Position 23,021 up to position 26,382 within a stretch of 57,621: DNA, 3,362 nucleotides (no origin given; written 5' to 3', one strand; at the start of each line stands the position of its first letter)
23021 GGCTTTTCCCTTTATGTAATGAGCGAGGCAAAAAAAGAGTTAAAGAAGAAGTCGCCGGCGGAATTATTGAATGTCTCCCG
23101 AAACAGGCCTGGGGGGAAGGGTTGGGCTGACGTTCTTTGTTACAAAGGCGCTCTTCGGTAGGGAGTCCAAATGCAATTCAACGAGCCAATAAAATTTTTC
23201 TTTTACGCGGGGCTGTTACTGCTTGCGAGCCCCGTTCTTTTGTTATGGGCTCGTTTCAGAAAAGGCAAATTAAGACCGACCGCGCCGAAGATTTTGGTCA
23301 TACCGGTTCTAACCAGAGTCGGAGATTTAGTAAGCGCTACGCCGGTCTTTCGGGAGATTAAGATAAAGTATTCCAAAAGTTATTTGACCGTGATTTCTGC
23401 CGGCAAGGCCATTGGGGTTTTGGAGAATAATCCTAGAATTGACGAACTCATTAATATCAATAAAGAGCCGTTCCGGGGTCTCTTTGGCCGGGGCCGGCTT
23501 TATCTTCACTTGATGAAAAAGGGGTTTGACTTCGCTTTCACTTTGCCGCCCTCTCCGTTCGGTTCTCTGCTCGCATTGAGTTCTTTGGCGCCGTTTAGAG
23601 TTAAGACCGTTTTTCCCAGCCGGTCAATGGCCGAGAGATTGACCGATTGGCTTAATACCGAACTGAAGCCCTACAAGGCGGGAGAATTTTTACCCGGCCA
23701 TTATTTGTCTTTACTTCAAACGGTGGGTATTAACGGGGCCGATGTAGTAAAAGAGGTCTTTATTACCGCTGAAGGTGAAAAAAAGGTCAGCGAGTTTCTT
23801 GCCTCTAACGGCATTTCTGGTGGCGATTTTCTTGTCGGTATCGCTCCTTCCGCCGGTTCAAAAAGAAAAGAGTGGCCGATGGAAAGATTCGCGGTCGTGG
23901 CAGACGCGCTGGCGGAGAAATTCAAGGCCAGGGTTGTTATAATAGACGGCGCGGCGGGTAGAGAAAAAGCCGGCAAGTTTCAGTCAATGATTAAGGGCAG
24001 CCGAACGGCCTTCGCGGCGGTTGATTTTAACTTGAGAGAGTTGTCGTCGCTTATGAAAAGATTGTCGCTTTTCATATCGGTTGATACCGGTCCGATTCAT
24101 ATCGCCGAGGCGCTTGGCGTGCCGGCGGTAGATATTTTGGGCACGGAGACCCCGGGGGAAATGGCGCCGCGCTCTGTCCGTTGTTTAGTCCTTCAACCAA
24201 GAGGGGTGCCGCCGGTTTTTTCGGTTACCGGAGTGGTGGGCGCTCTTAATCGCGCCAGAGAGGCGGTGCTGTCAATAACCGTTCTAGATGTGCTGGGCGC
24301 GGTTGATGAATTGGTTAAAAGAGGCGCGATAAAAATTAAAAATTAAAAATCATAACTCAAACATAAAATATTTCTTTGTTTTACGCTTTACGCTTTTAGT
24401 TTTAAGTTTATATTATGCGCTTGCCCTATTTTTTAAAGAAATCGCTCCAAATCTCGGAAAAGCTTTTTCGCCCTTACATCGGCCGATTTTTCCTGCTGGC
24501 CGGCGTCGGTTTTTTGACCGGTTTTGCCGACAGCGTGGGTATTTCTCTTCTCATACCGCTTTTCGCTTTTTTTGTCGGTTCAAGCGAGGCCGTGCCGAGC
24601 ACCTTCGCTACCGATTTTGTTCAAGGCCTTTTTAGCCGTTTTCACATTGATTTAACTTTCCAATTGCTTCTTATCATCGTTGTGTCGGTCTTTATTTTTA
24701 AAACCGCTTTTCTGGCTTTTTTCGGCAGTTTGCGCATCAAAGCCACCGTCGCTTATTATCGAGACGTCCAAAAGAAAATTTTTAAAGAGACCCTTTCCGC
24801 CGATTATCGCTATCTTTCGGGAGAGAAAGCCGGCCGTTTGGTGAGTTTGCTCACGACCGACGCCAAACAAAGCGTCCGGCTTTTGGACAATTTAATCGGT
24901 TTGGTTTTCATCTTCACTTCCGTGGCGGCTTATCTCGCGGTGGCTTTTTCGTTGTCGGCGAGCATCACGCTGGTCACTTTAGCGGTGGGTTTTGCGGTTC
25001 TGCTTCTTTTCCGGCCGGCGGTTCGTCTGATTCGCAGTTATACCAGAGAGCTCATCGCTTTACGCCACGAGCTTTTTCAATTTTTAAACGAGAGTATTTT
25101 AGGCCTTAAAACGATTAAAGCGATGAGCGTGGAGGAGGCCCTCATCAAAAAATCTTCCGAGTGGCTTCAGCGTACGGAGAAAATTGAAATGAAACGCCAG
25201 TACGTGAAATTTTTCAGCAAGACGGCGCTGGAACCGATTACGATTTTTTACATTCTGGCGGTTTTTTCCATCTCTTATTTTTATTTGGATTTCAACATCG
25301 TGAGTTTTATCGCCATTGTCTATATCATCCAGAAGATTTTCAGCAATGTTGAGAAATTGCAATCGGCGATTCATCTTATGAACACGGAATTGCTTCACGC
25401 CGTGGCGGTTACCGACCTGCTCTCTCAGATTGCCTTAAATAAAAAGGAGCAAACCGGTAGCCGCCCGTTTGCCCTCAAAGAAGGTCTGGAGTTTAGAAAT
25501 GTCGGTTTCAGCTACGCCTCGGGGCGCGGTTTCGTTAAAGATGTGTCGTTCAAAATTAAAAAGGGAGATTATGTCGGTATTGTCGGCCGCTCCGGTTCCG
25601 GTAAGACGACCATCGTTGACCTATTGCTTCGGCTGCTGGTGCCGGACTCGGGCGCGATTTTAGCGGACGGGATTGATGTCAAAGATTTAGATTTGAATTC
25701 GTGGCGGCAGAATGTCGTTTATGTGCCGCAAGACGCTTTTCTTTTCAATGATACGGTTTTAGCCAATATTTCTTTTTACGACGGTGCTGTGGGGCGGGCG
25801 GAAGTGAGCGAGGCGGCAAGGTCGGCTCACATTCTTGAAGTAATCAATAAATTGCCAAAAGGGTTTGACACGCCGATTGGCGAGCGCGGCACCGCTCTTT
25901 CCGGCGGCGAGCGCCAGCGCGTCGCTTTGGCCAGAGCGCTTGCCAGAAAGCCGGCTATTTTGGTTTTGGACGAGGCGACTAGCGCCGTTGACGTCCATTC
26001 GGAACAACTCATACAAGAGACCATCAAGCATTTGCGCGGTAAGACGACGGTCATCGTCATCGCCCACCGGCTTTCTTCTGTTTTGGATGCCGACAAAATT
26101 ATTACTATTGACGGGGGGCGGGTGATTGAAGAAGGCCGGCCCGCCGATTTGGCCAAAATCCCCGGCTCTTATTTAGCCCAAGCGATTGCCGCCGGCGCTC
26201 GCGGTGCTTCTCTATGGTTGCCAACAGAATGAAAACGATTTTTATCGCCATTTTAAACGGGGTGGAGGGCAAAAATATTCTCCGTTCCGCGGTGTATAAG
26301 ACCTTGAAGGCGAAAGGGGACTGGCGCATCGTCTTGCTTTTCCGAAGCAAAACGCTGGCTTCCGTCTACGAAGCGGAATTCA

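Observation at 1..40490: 40-kb surface-glycan island with the parts list of an O-linked protein glycosylation / decorated-polymer pathway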

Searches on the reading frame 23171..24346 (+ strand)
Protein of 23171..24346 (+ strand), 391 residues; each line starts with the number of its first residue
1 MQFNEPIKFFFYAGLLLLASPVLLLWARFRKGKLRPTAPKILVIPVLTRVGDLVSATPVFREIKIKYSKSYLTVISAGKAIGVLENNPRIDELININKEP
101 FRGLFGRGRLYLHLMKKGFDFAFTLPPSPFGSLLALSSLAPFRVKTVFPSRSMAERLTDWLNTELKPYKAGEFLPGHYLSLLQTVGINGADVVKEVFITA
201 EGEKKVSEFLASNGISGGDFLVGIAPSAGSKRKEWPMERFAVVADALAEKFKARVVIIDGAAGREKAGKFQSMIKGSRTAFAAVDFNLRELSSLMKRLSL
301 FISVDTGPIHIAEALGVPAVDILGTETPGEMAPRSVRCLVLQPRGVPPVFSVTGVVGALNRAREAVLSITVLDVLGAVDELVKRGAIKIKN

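Call 5: search_protein_families(library=pfam, proteins=[window:23171-24346:+])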
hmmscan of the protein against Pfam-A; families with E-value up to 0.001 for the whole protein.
window:23171-24346:+ (391 aa): 1 family
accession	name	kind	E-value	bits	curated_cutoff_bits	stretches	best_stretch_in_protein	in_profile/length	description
PF01075.23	Glyco_transf_9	-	1.2e-18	67.8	22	1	183-337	74-223/247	Glycosyltransferase family 9 (heptosyltransferase)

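Call 49: search_protein_families(library=ncbifam, proteins=[window:23171-24346:+], max_evalue=0.001)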
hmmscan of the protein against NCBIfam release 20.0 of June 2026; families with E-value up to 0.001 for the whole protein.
window:23171-24346:+ (391 aa): 5 families
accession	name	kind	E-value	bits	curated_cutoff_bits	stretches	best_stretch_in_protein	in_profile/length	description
TIGR02201.1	heptsyl_trn_III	equivalog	1.5e-20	73.5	170.2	1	41-340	2-303/344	putative lipopolysaccharide heptosyltransferase III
TIGR02195.1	heptsyl_trn_II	equivalog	1.1e-16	60.9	134.6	1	40-342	1-301/339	lipopolysaccharide heptosyltransferase II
NF007742.0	PRK10422.1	equivalog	4.1e-16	58.7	467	1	40-325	7-290/352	lipopolysaccharide core heptosyltransferase RfaQ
TIGR02193.1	heptsyl_trn_I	equivalog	2.1e-12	46.9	185.3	1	228-335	189-293/320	lipopolysaccharide heptosyltransferase I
NF008162.0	PRK10916.1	equivalog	1.7e-09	37.4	569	1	40-340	2-304/348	ADP-heptose--LPS heptosyltransferase RfaF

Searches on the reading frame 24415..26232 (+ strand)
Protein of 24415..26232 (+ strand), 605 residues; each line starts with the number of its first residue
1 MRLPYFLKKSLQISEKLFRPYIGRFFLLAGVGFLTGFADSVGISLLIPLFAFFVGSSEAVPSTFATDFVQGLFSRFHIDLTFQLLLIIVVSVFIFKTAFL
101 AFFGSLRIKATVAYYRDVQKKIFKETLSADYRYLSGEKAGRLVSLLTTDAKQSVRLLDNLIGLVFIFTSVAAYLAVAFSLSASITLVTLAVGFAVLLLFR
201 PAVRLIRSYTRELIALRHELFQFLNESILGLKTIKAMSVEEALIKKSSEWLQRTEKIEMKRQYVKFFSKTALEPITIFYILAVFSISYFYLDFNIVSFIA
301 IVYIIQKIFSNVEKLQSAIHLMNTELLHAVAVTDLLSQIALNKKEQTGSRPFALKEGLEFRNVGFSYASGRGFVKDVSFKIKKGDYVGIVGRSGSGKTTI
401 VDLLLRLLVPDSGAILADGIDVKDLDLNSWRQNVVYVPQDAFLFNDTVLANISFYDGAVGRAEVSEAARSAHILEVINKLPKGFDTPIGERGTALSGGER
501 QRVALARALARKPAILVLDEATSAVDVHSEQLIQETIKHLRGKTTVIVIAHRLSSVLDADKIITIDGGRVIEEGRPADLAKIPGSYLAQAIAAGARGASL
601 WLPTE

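Call 5: search_protein_families(library=pfam, proteins=[window:24415-26232:+])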
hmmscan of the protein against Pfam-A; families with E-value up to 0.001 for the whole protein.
window:24415-26232:+ (605 aa): 6 families
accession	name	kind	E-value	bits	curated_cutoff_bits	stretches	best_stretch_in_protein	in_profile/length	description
PF00005.33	ABC_tran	-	1.4e-34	120.1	25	1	374-523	1-137/137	ABC transporter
PF00664.28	ABC_membrane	-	5.3e-21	75.9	28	1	46-301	3-260/274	ABC transporter transmembrane region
PF02463.25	SMC_N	-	1.6e-09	38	40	1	312-565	103-211/220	RecF/RecN/SMC N terminal domain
PF13555.12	AAA_29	-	3.7e-06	27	27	1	376-412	14-50/61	P-loop containing region of AAA domain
PF13191.12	AAA_16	-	4.6e-06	27.7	32.6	1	386-548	26-166/167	AAA ATPase domain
PF09818.15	ABC_ATPase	-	9e-05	22.1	23.2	1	461-563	125-228/283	P-loop domain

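Call 24: search_solved_structures(query=window:24415-26232:+, max_evalue=1e-20)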
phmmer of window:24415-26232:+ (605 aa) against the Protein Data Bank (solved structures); distinct sequences matched with E-value up to 1e-20: 337 (the best 60 are shown).
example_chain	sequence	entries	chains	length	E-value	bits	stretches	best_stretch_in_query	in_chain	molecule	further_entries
7zk4_A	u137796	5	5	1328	4.2e-112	378.8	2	21-589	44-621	ATP-dependent translocase ABCB1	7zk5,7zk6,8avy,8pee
7zka_A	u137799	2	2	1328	4.2e-112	378.7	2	21-589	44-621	ATP-dependent translocase ABCB1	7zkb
5kpi_A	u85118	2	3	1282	6.8e-112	378.1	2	21-589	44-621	Multidrug resistance protein 1A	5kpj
3g60_A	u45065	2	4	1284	7.2e-112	378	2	21-589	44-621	Multidrug resistance protein 1a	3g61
6ujp_A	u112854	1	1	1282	8e-112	377.8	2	21-589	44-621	ATP-dependent translocase ABCB1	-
6ujt_A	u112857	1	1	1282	8.1e-112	377.8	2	21-589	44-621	ATP-dependent translocase ABCB1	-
4ksb_A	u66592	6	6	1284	8.2e-112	377.8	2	21-589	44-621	Multidrug resistance protein 1A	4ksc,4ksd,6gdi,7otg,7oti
4m2s_A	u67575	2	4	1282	8.3e-112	377.8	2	21-589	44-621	Multidrug resistance protein 1A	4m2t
6qee_A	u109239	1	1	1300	8.6e-112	377.7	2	110-589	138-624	ABCB1HM-EQ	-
3g5u_A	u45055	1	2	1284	8.9e-112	377.7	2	21-589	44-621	Multidrug resistance protein 1a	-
6q81_A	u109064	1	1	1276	9.8e-112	377.5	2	21-589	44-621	P-glycoprotein (ABCB1)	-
4q9h_A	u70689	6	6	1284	1e-111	377.5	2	21-589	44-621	Multidrug resistance protein 1A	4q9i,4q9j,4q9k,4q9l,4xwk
4lsg_A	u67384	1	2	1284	1e-111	377.5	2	21-589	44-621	Multidrug resistance protein 1A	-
6ujs_A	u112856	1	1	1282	1e-111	377.5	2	21-589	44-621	ATP-dependent translocase ABCB1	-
4m1m_A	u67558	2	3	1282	1e-111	377.5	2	21-589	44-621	Multidrug resistance protein 1A | ATP-dependent translocase ABCB1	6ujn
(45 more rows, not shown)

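Call 49: search_protein_families(library=ncbifam, proteins=[window:24415-26232:+], max_evalue=0.001)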
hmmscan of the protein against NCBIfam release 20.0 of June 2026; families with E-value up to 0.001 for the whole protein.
window:24415-26232:+ (605 aa): 188 families (the best 25 are shown)
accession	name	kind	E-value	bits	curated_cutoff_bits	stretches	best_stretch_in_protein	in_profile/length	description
NF045513.1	HepA_fam_ABC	equivalog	6.8e-98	328.6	725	1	33-584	44-600/610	heterocyst formation ABC transporter subunit HepA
TIGR02203.1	MsbA_lipidA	equivalog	5.9e-96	322.2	602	1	46-586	17-562/572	lipid A export permease/ATP-binding protein MsbA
TIGR03796.1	NHLM_micro_ABC1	equivalog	1.2e-79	268.4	853.3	1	56-587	168-706/710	NHLP family bacteriocin export ABC transporter peptidase/permease/ATPase subunit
TIGR02204.1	MsbA_rel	hypoth_equivalog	2e-77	261.2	780.4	1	77-586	54-568/576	ABC transporter, permease/ATP-binding protein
TIGR00958.1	3a01208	subfamily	4.5e-77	259.9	874.6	1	87-586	204-707/711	antigen peptide transporter 2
TIGR01846.1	type_I_sec_HlyB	subfamily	6.2e-77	259.4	725.55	1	117-586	213-685/694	type I secretion system permease/ATPase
TIGR03797.1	NHLM_micro_ABC2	equivalog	2.4e-76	257.7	709.4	1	91-586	186-678/686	NHLP bacteriocin export ABC transporter permease/ATPase subunit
NF008381.0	PRK11176.1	equivalog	4.2e-76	256.6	867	1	87-586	68-572/582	lipid A ABC transporter ATP-binding protein/permease MsbA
NF010178.0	PRK13657.1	equivalog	2.3e-73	247.6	733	1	128-589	101-566/588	glucan ABC transporter ATP-binding protein/ permease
NF052233.1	CphA_assoc_ABC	equivalog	2.9e-72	244.2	880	1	117-587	264-737/766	cyanophycin metabolism-associated ABC transporter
TIGR02857.1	CydD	equivalog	1.3e-71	242.2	435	1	68-564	29-528/529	thiol reductant ABC exporter subunit CydD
TIGR03375.1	type_I_sec_LssB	subfamily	1e-70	238.9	693.1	1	161-576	270-685/696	type I secretion system permease/ATPase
NF050066.1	LPSTprtrPglK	equivalog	6.6e-68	229.5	1000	1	25-566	18-556/558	BC-type lipopolysaccharide transporter PglK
TIGR01192.1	chvA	subfamily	1.8e-63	215.1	585.4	1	173-588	147-565/585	glucan export ABC transporter ATP-binding protein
TIGR01842.1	type_I_sec_PrtD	subfamily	1.2e-58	199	510.15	1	84-576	47-537/544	type I secretion system permease/ATPase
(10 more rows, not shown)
